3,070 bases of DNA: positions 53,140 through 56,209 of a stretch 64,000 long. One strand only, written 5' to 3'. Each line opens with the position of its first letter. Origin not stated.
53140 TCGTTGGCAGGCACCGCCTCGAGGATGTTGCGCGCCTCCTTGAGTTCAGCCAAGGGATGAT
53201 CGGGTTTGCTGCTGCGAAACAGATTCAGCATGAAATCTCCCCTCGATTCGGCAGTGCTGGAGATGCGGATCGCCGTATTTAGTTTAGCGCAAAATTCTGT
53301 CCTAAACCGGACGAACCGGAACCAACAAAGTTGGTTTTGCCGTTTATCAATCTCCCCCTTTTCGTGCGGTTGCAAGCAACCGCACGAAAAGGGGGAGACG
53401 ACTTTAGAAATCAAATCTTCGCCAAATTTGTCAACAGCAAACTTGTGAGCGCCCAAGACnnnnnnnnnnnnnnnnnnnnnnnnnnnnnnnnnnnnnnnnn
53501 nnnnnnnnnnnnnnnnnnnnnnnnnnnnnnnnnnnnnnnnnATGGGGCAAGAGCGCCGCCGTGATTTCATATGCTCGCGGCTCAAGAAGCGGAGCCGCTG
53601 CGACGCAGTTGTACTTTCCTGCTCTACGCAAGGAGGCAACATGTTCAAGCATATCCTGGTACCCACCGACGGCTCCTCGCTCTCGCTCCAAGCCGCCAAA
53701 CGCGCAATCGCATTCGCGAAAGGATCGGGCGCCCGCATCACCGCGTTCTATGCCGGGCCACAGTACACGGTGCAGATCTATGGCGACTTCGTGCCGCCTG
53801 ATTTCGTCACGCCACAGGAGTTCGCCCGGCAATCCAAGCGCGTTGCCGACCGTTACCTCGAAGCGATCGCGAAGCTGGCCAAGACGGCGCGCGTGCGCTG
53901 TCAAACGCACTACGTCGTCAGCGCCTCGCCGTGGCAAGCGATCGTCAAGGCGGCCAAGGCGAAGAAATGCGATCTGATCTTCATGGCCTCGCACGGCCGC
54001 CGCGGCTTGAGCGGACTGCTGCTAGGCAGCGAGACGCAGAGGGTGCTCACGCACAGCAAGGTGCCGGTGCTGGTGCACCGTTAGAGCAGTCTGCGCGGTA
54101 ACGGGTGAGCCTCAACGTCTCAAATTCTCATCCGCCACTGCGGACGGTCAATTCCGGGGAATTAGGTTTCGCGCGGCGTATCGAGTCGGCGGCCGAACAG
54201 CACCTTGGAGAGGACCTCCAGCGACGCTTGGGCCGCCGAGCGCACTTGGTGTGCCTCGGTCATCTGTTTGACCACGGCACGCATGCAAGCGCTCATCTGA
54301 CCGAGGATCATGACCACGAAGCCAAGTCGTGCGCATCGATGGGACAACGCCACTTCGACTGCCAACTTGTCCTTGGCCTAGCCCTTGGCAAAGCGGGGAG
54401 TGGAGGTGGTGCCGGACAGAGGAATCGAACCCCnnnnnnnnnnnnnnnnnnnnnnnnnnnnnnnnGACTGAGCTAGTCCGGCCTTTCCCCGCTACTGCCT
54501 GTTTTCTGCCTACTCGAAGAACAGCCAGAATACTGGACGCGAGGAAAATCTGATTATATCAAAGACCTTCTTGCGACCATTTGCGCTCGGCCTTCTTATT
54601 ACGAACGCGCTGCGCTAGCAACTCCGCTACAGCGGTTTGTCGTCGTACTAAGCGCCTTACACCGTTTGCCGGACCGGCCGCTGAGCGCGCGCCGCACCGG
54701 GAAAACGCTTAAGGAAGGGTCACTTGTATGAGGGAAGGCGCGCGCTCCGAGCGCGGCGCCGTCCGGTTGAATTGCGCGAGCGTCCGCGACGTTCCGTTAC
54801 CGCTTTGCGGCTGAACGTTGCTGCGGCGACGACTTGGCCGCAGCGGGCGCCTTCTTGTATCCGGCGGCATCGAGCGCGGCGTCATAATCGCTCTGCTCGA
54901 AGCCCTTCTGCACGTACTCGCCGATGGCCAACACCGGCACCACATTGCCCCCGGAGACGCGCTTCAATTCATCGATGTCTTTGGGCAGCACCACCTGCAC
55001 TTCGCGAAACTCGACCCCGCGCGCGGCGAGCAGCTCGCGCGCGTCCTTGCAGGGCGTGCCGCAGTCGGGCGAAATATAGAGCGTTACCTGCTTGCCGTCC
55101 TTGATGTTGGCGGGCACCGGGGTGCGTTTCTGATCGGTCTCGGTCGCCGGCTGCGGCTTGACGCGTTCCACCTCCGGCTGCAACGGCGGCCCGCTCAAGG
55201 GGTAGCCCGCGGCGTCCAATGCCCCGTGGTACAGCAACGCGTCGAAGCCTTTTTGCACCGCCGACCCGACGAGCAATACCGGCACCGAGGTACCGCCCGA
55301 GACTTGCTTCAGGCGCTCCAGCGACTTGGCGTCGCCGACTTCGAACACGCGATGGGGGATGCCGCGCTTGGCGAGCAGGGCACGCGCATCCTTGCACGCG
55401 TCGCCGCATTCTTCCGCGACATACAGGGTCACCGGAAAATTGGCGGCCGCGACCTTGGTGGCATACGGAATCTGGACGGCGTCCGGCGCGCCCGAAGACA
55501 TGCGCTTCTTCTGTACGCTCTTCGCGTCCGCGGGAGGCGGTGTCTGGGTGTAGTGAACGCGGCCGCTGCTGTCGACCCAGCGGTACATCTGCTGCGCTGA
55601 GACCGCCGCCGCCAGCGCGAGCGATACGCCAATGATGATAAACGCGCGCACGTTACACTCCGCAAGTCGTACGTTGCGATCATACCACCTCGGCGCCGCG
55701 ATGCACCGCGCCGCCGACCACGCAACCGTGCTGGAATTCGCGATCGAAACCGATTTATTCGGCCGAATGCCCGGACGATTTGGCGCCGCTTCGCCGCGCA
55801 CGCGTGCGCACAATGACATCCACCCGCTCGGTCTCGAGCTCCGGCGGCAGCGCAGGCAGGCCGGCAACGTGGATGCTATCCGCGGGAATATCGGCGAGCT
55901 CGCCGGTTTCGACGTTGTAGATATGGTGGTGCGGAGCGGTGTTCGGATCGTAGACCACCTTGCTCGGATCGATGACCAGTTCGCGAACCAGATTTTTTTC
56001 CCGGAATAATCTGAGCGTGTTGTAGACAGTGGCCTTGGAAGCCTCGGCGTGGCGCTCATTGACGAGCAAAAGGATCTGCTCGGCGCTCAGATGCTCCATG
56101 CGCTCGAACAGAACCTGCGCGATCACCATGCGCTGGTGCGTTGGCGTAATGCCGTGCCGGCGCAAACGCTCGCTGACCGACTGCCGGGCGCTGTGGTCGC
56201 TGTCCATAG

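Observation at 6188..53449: R2: a seven-copy ~140-nt intergenic element with conserved flanks and a hairpin maintained by compensatory changes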

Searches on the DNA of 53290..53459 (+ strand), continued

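Call 48: search_with_rna_model(model_id=R1, sources=[window, L002, L003, L007, L011, L012, L013, L028, L030, L032, L033, L034, L035, L037, L038, L039, L040, L042, L045, L046, L047, L048, L049, L050, L051, L053, L054, L055, L057, L059, L060, L061, L062, L063, L066, L067, L068, L069, L070, L071, L072, L075, L076, L077, L078, L079, L080, L081, L084, L085, L087, L088, L089, L090, L091, L092, L093, L094, L095, L096, L098, L099, L100, L101, L103, L104, L107, L108, L109, L110, L112, L113, L114, L119, L121, L122, L123, L125, L126, L127, L128, L129, L131, L132, L133, L134, L135, L136, L137, L138, L140], max_evalue=5e-13, make_alignment=true, show_alignments=0)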
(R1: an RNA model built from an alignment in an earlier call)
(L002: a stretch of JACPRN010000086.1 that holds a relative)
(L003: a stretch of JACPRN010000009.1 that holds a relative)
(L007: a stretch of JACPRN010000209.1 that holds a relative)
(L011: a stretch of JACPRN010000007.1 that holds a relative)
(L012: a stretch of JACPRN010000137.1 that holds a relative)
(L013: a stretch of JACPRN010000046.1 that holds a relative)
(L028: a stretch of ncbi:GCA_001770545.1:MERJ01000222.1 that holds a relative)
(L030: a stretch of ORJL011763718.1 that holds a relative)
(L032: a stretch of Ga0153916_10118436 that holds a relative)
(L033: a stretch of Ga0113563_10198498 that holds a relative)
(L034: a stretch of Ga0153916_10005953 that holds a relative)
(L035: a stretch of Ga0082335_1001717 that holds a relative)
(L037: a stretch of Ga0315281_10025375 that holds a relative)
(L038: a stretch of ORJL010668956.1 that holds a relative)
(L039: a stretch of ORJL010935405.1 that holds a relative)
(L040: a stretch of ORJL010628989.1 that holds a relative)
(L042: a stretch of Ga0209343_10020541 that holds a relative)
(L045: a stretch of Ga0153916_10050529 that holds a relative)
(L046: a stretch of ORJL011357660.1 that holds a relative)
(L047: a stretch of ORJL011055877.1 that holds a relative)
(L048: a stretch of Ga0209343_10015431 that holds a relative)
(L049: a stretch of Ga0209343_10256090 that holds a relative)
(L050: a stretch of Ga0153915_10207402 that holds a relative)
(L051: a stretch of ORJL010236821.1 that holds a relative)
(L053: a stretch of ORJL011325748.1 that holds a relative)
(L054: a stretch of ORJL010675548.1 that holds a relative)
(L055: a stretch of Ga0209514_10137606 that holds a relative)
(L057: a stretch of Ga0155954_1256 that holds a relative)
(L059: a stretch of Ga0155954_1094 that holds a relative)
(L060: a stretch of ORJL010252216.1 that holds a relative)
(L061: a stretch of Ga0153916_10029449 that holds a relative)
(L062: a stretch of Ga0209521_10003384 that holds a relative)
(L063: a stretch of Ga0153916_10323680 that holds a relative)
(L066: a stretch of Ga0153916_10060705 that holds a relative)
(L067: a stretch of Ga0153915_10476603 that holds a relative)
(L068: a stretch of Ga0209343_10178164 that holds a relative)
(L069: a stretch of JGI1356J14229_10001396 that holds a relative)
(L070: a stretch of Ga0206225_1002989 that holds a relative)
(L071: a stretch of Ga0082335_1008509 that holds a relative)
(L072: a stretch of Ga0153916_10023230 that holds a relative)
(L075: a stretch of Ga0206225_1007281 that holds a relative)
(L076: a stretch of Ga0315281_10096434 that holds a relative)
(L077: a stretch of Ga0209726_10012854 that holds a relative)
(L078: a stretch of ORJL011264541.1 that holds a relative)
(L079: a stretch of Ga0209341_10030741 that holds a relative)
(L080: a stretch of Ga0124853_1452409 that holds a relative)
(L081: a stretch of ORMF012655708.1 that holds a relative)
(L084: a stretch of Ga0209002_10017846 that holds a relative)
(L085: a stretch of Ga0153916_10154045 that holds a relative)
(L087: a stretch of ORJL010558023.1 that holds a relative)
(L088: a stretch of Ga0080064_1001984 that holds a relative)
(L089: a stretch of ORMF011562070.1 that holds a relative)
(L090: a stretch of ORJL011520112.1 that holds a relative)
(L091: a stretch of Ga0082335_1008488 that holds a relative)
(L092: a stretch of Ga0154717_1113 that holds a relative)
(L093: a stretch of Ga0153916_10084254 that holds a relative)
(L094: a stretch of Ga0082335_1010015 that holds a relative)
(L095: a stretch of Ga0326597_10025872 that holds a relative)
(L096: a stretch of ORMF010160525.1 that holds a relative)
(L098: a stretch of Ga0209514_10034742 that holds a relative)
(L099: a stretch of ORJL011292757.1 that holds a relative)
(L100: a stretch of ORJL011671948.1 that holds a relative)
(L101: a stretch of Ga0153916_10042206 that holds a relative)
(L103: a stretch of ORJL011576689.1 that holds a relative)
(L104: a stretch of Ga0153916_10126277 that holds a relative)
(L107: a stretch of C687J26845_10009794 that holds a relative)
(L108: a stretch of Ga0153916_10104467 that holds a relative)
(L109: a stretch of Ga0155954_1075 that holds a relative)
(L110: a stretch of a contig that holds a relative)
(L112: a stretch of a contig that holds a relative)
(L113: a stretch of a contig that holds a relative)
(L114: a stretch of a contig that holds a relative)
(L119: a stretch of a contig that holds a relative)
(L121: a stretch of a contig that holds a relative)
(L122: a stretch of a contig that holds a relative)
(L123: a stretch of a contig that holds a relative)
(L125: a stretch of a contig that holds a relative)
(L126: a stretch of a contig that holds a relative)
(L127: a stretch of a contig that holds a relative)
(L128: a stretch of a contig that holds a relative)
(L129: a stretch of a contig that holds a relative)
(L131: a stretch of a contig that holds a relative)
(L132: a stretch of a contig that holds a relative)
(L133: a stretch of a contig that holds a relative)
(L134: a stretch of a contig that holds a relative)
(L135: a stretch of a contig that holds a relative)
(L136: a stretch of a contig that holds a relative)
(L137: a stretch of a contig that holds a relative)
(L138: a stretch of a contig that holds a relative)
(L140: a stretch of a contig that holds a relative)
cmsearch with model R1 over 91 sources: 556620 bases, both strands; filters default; matches with E-value up to 5e-13: 80.
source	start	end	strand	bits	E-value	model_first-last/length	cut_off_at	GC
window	53292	53456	+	187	5e-43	1-165/165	no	0.47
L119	854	1018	+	184.4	2.2e-42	1-165/165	no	0.47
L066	1203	1366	-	183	5e-42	1-165/165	no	0.45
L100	873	1036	+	182.7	5.8e-42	1-165/165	no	0.46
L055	1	158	+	178.9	5e-41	1-165/165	no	0.47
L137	2658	2821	-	175.6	3.1e-40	1-165/165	no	0.44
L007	1130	1292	-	174.8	4.9e-40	1-165/165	no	0.46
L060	114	274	-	174.4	6.2e-40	1-165/165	no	0.49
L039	1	160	-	171.8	2.7e-39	1-165/165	no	0.44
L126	2588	2751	-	171.2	3.8e-39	1-165/165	no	0.5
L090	1427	1585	+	170.9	4.5e-39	1-165/165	no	0.51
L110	4046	4207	+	170.1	7.2e-39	1-165/165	no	0.47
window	39352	39516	+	164.7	1.5e-37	1-165/165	no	0.52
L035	8005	8165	-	161.8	7.8e-37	1-165/165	no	0.43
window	17911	18073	+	161.2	1.1e-36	1-165/165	no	0.47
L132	1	139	+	160.2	2e-36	25-165/165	5'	0.45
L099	641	794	-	157.5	9.1e-36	1-165/165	no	0.49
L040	1850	2014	+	155.9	2.2e-35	1-165/165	no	0.48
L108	992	1156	-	154.8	4.2e-35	1-165/165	no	0.45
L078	1939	2097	+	153.7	7.7e-35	1-165/165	no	0.48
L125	4969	5135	-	152.1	1.9e-34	1-165/165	no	0.51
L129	2473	2597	-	151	3.5e-34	41-165/165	5'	0.46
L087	2254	2398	-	143.8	2e-32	1-165/165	no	0.5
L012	2098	2260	+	142.1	5.3e-32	1-165/165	no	0.53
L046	1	126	+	139.1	2.9e-31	38-165/165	5'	0.46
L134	8865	9027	+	130.7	3.3e-29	1-165/165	no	0.46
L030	1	126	-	119.8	1.6e-26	1-126/165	3'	0.57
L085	653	814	+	117.9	4.6e-26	1-165/165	no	0.48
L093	104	266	+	115.6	1.7e-25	1-165/165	no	0.55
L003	7354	7526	-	111.3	1.9e-24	1-165/165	no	0.51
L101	2379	2541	+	108.9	7.6e-24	1-165/165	no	0.48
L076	1283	1449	+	108.6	8.8e-24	1-165/165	no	0.51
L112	5917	6078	-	107.9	1.4e-23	1-165/165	no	0.49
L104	1160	1319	-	107.5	1.7e-23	1-165/165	no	0.47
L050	1016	1182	-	107.1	2e-23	1-165/165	no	0.49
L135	2126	2285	-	106.7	2.6e-23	1-165/165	no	0.47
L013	886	1047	+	105.8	4.2e-23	1-165/165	no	0.56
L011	3468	3632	+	104.1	1.1e-22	1-165/165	no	0.53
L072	4381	4547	+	103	2.1e-22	1-165/165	no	0.43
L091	7992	8158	+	102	3.7e-22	1-165/165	no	0.51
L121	1320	1483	-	100.2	1e-21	1-165/165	no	0.48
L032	1383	1551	-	100.2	1e-21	1-165/165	no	0.46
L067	552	718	-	99.3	1.7e-21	1-165/165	no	0.48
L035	6991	7151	+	98.5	2.7e-21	1-165/165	no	0.47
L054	152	309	+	98.4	2.9e-21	1-165/165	no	0.42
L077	4168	4334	+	96.1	1e-20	1-165/165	no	0.5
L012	6698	6867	+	96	1.1e-20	1-165/165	no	0.45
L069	9348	9513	+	95.5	1.5e-20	1-165/165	no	0.47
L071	2003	2168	+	95.5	1.5e-20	1-165/165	no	0.47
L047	2309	2469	+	94.8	2.2e-20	1-165/165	no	0.53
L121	3758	3922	+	91.6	1.3e-19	1-165/165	no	0.47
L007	3847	4003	+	89.6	4e-19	1-165/165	no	0.5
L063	1468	1584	-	89.5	4.4e-19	45-165/165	5'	0.5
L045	3324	3482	-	87.9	1e-18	1-165/165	no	0.5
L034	4216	4370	+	87.7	1.2e-18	1-165/165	no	0.51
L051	1604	1767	-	82.1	2.8e-17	1-165/165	no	0.49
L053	1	95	-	81.9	3.2e-17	1-91/165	3'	0.53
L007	2952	3108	+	80.9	5.6e-17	1-165/165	no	0.55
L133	1111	1277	+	79.8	1e-16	1-165/165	no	0.51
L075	661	834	+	77.1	4.8e-16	1-165/165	no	0.51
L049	870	1039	+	75.7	1.1e-15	1-165/165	no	0.51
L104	2311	2464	+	75.6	1.1e-15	1-155/165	3'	0.53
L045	683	840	-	74.9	1.7e-15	1-165/165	no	0.45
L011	1153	1318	-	74.7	1.9e-15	1-165/165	no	0.48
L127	462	615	+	73.4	3.9e-15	1-165/165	no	0.51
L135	3672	3835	+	72.7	5.7e-15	1-165/165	no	0.47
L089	615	783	-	72.4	6.8e-15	1-165/165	no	0.51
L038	381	541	-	70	2.6e-14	1-165/165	no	0.5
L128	1043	1214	-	69.2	4.1e-14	1-165/165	no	0.49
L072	2848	3007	+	68.4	6.5e-14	1-165/165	no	0.49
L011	5315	5479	+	68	8e-14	1-165/165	no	0.58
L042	6813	6973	-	67.5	1.1e-13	1-165/165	no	0.47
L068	537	705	+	66.7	1.7e-13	1-165/165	no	0.51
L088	248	417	-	66.3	2.1e-13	1-165/165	no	0.54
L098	1482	1650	+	66.3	2.1e-13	1-165/165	no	0.53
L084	1267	1436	+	66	2.5e-13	1-165/165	no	0.54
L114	2332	2431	+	65.4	3.7e-13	1-97/165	3'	0.51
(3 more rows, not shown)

Alignment A5: 80 matches aligned to the model, 224 columns, each read 5' to 3' on its own strand. Consensus structure (alignment columns), stored with it:
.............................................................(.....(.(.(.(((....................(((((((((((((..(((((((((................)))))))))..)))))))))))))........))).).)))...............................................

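Call 75: search_with_rna_model(model_id=R1, sources=[L143, L144, L145, L146, L147, L025, L026, L027, L029], max_evalue=0.01)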
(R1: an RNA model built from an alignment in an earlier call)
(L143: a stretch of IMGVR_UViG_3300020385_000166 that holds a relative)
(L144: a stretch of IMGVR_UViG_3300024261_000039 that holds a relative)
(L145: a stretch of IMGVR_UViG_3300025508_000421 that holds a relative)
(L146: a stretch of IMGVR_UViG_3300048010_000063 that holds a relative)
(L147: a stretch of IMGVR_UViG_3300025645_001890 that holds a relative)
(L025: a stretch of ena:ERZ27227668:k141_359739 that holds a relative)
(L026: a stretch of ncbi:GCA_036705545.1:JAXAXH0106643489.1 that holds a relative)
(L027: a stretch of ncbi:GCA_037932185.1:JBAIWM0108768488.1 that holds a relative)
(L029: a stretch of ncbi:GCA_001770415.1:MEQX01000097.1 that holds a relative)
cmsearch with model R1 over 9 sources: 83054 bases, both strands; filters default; matches with E-value up to 0.01: 0.
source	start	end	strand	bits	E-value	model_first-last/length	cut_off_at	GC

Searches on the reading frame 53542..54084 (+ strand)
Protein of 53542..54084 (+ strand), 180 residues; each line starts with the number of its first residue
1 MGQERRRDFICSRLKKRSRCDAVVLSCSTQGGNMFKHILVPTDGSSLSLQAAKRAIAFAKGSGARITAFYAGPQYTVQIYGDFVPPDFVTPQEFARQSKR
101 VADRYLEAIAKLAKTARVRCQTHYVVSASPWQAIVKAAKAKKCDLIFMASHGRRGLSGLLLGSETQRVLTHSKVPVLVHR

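Call 8: search_protein_families(library=pfam, proteins=[window:53542-54084:+])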
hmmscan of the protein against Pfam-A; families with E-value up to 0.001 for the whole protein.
window:53542-54084:+ (180 aa): 1 family
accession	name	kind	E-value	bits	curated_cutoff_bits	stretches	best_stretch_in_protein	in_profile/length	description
PF00582.32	Usp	-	3.6e-32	112.3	24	1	34-178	1-139/141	Universal stress protein family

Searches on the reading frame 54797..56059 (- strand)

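Call 76: search_protein_families(library=pfam, proteins=[window:54797-56059:-], max_evalue=0.00001)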
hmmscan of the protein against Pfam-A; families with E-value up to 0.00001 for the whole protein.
window:54797-56059:- (420 aa): 4 families
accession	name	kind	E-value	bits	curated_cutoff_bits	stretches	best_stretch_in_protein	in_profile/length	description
PF00462.30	Glutaredoxin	-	4.1e-16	59.4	22.9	2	325-381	1-57/60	Glutaredoxin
PF13511.11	DUF4124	-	3.5e-13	50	22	1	146-185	2-41/56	Domain of unknown function (DUF4124)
PF13417.12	GST_N_3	-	1.2e-06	29.2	22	0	327-380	1-53/75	Glutathione S-transferase, N-terminal domain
PF13409.12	GST_N_2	-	5.8e-06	27.3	25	0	225-268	8-56/70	Glutathione S-transferase, N-terminal domain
